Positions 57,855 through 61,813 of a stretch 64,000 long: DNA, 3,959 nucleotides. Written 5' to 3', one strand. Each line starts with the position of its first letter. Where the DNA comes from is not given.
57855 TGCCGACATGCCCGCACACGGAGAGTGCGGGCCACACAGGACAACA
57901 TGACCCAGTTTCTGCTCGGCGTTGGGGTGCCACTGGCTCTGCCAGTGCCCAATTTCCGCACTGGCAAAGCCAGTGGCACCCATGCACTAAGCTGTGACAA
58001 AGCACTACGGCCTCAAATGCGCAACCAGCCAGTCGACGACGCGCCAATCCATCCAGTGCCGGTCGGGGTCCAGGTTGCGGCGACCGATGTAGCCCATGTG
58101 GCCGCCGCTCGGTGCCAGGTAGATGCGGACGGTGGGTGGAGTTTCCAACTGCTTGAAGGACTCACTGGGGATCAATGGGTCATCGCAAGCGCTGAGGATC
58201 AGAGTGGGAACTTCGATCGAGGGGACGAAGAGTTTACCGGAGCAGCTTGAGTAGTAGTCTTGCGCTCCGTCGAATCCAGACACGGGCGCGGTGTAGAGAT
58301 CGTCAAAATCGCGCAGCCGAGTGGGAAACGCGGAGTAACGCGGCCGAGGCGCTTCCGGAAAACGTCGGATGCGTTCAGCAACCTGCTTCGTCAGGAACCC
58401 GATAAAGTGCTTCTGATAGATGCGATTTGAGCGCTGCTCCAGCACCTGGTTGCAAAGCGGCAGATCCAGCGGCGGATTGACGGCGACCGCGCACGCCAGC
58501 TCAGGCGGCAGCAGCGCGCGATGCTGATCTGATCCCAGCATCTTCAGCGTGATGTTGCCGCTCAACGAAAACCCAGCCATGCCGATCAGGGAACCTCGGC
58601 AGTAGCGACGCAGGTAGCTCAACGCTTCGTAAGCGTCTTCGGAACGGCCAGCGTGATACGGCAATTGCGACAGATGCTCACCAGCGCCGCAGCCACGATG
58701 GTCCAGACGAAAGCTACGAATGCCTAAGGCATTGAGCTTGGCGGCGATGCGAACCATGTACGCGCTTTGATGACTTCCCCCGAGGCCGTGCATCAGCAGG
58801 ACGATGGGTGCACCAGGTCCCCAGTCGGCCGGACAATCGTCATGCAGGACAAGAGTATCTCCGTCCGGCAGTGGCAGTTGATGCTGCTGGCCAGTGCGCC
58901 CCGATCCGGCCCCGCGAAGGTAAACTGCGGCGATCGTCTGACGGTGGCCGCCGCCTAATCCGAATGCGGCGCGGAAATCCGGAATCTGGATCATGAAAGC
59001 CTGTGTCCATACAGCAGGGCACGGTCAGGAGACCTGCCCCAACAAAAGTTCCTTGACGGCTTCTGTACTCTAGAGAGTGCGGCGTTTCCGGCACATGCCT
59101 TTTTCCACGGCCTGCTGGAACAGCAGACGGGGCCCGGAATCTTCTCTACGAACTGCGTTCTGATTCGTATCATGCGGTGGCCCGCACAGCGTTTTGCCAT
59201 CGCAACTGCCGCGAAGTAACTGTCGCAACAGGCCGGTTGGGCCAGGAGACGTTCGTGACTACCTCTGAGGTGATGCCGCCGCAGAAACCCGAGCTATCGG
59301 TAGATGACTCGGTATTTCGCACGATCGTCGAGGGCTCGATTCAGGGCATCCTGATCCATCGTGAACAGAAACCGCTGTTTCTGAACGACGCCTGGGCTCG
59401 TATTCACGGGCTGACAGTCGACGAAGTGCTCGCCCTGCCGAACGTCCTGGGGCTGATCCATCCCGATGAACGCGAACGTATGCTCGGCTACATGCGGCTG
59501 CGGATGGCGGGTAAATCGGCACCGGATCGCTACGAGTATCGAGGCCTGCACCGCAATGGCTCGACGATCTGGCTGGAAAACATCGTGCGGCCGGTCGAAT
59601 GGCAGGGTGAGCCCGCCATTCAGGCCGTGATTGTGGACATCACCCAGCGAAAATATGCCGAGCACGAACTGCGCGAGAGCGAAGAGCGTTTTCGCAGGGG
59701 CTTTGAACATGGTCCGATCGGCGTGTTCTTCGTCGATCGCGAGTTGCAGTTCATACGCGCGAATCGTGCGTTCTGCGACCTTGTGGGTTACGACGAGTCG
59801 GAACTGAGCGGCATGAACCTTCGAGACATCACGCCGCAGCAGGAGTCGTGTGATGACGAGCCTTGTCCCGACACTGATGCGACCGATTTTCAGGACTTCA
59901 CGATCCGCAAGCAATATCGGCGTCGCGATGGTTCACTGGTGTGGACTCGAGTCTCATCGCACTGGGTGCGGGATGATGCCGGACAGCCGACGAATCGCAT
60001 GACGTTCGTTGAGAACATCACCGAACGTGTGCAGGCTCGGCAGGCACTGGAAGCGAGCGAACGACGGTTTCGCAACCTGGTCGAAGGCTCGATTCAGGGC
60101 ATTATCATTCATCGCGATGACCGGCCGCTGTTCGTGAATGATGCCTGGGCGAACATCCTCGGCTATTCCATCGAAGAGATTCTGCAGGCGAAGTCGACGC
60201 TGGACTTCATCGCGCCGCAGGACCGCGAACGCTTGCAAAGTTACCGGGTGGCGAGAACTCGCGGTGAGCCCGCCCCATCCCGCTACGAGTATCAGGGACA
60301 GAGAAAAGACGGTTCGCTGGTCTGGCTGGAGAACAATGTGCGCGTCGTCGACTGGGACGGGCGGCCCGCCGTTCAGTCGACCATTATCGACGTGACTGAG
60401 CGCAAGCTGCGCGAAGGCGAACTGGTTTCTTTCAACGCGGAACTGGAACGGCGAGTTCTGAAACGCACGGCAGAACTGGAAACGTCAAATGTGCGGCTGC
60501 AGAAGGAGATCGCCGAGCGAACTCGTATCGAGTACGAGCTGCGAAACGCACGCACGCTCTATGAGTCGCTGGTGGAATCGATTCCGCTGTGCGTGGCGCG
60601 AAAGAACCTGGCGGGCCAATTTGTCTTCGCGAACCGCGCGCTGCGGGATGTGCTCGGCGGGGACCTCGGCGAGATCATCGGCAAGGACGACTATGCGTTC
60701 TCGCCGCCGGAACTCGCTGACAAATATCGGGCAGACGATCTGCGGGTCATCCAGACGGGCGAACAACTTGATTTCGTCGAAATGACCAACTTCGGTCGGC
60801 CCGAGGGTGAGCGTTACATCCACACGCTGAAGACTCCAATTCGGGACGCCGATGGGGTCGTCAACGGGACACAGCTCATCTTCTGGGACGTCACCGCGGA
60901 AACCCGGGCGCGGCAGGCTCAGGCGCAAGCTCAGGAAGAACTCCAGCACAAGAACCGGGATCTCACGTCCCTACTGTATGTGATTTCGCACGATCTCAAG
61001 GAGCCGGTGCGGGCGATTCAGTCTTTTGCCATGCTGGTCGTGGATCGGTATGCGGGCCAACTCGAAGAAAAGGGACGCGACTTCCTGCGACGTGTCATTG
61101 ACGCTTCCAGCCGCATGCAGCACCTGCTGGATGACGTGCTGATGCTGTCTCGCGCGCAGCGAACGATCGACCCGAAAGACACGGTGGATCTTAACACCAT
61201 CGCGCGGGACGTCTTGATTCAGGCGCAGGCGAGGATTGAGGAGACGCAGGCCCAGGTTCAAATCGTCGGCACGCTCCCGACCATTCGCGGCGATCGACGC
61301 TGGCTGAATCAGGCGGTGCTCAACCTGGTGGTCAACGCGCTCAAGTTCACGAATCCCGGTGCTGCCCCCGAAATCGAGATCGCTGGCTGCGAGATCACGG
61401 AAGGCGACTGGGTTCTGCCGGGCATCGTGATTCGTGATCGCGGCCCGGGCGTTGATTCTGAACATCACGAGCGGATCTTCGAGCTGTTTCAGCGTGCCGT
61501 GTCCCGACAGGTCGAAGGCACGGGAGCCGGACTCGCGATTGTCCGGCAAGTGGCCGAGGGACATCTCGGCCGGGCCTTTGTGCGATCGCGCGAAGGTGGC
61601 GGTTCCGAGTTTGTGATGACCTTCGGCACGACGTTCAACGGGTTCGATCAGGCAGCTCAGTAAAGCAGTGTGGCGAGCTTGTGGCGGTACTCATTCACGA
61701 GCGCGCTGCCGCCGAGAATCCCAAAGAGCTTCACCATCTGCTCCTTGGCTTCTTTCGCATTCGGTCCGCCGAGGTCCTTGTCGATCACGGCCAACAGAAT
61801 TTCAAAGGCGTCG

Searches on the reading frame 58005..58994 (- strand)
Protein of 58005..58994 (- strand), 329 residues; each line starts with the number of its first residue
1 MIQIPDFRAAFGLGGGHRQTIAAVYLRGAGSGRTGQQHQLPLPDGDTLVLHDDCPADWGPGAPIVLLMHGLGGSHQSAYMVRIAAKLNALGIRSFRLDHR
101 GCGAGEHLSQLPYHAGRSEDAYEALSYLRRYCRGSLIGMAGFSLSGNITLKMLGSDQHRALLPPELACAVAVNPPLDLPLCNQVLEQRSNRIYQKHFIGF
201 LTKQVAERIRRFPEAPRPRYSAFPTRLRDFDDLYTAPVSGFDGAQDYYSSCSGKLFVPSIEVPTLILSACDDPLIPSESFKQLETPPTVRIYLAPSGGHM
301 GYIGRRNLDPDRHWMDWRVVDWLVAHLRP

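Call 5: search_protein_families(library=pfam, proteins=[window:58005-58994:-], max_evalue=0.01)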
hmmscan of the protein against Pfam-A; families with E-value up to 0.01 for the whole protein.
window:58005-58994:- (329 aa): 4 families
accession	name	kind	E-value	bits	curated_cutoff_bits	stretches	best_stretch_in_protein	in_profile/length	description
PF00561.26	Abhydrolase_1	-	3.7e-13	50.2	25.8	1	63-303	1-242/245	alpha/beta hydrolase fold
PF12697.13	Abhydrolase_6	-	8.2e-09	36.9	26.3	1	65-302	1-207/217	Alpha/beta hydrolase family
PF12146.15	Hydrolase_4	-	2.2e-08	34.2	27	1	64-189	6-130/239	Serine aminopeptidase, S33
PF20408.4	Abhydrolase_11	-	4.3e-05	23.8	27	1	64-99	4-39/193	Alpha/beta hydrolase domain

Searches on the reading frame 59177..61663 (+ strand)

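Call 81: search_protein_families(library=pfam, proteins=[window:59177-61663:+], max_evalue=0.0001)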
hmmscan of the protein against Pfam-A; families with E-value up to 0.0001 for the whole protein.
window:59177-61663:+ (828 aa): 7 families
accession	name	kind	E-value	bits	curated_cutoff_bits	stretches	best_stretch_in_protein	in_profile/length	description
PF13426.13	PAS_9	-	9.7e-43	145.1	27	3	308-408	3-103/103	PAS domain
PF08448.16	PAS_4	-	1.5e-41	141.5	23.1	2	466-576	1-109/110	PAS fold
PF08447.18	PAS_3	-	2e-35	121.3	25.6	2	318-398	2-83/89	PAS fold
PF00989.32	PAS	-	8.4e-29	100.3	22.6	2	170-271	1-103/113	PAS fold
PF13188.13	PAS_8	-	2e-26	91.4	21.8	2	170-226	1-54/65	PAS domain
PF02518.31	HATPase_c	-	2.7e-20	73.3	26.4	1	705-816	1-107/111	Histidine kinase-, DNA gyrase B-, and HSP90-like ATPase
PF00512.31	HisKA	-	2.8e-11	43.7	26.9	1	597-661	3-64/66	His Kinase A (phospho-acceptor) domain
